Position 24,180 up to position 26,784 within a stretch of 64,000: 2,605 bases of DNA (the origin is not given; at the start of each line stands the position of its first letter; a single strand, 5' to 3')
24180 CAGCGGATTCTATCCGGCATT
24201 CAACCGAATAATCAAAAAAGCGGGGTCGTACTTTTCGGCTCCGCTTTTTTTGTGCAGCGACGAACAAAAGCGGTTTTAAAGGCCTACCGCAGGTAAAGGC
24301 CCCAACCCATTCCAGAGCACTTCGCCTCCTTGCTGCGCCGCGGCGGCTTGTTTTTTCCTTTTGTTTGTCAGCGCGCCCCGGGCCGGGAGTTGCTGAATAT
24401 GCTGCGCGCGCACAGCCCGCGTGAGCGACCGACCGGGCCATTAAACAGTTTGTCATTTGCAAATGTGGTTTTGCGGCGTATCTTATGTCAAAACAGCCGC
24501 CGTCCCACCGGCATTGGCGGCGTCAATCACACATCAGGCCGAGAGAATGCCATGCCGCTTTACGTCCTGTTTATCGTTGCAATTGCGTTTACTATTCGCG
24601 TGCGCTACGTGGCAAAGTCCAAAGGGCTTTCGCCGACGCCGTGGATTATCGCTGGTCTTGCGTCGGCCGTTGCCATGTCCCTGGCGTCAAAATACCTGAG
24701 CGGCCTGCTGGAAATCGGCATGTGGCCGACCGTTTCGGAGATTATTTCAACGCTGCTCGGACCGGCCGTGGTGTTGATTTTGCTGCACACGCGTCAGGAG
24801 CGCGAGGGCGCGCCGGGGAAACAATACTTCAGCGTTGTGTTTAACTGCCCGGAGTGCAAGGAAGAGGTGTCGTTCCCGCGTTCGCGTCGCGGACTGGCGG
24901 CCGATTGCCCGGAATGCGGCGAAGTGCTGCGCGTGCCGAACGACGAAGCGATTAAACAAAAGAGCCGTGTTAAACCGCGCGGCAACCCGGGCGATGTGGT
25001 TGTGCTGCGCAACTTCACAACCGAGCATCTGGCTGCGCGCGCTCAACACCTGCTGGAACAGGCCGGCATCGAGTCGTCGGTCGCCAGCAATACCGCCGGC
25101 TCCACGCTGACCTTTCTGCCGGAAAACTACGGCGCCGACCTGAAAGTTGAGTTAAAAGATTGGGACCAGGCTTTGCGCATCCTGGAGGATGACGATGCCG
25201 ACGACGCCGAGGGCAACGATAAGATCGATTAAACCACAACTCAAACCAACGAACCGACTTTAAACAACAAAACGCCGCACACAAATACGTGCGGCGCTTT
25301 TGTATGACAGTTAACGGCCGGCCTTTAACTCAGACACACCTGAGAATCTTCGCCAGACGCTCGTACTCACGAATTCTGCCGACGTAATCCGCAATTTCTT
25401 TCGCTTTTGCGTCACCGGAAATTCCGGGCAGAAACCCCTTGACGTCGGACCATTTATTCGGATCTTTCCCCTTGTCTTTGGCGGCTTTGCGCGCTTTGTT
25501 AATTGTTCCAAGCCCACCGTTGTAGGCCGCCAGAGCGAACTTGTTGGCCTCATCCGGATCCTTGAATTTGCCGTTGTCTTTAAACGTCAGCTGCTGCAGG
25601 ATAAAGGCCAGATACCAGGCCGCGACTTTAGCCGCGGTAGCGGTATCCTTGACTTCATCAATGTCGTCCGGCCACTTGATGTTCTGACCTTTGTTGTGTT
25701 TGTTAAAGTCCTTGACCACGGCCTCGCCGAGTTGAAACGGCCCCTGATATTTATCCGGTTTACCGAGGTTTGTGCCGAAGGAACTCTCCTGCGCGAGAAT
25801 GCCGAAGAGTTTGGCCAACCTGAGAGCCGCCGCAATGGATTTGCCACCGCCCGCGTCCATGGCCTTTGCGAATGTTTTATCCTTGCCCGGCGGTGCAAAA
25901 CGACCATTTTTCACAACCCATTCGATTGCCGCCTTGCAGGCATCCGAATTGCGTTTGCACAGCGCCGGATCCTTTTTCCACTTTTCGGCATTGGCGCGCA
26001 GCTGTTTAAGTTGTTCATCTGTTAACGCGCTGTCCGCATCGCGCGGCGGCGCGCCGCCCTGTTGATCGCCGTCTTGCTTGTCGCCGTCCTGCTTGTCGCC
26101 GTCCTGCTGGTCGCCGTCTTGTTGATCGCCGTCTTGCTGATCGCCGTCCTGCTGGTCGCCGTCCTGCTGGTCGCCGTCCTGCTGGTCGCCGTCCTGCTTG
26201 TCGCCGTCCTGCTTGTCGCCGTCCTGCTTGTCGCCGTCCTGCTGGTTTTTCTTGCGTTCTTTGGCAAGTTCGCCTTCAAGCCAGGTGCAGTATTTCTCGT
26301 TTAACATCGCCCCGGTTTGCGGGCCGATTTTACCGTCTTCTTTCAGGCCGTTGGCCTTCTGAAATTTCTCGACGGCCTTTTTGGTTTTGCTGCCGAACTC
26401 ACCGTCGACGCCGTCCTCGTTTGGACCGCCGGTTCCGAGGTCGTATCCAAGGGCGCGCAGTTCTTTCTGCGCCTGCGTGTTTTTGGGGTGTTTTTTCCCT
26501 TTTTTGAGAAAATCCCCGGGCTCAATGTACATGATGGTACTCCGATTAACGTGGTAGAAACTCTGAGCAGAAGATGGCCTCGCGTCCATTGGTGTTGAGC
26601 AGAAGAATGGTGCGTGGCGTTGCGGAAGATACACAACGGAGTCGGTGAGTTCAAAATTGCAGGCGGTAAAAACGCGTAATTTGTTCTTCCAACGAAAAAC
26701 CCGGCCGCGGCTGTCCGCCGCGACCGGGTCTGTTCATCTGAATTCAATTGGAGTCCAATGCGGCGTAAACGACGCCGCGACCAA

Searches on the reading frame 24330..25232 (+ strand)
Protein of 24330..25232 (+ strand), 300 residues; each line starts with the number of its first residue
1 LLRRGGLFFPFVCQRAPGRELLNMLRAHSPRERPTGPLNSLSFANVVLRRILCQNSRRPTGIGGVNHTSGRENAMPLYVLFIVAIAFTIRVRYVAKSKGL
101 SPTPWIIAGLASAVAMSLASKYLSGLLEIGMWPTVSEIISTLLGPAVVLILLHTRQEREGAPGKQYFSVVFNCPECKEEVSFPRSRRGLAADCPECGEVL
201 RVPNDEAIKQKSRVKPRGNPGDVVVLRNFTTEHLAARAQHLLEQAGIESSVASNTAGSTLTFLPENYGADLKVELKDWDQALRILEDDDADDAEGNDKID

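Call 20: search_protein_families(library=pfam, proteins=[window:24330-25232:+], max_evalue=0.001)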
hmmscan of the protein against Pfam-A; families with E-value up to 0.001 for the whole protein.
window:24330-25232:+ (300 aa): 1 family
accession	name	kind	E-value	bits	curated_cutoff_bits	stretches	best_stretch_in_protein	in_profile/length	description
PF09413.15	DUF2007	-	5.8e-05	23.6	25.7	1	232-287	10-64/66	Putative prokaryotic signal transducing protein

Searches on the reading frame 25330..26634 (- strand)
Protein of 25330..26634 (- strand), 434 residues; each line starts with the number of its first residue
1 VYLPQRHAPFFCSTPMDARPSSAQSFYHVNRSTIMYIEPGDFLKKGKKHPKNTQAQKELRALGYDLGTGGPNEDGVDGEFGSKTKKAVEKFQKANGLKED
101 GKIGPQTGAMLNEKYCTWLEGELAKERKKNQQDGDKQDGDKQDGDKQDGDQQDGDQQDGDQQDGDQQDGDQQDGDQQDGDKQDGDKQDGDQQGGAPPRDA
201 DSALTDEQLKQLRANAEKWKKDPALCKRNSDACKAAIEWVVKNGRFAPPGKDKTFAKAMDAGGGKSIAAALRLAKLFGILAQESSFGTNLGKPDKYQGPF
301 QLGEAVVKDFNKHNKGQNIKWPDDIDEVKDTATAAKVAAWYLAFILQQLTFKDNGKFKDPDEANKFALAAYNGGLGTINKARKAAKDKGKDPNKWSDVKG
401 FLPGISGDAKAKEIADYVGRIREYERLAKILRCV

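Call 20: search_protein_families(library=pfam, proteins=[window:25330-26634:-], max_evalue=0.001)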
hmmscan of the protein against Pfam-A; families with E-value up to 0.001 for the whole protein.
window:25330-26634:- (434 aa): 2 families
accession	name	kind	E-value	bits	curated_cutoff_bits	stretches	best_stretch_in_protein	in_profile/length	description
PF01471.23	PG_binding_1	-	4.5e-16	59.2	23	1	53-111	6-57/57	Putative peptidoglycan binding domain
PF01464.25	SLT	-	4.3e-09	36.4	21.3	1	275-391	16-114/117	Transglycosylase SLT domain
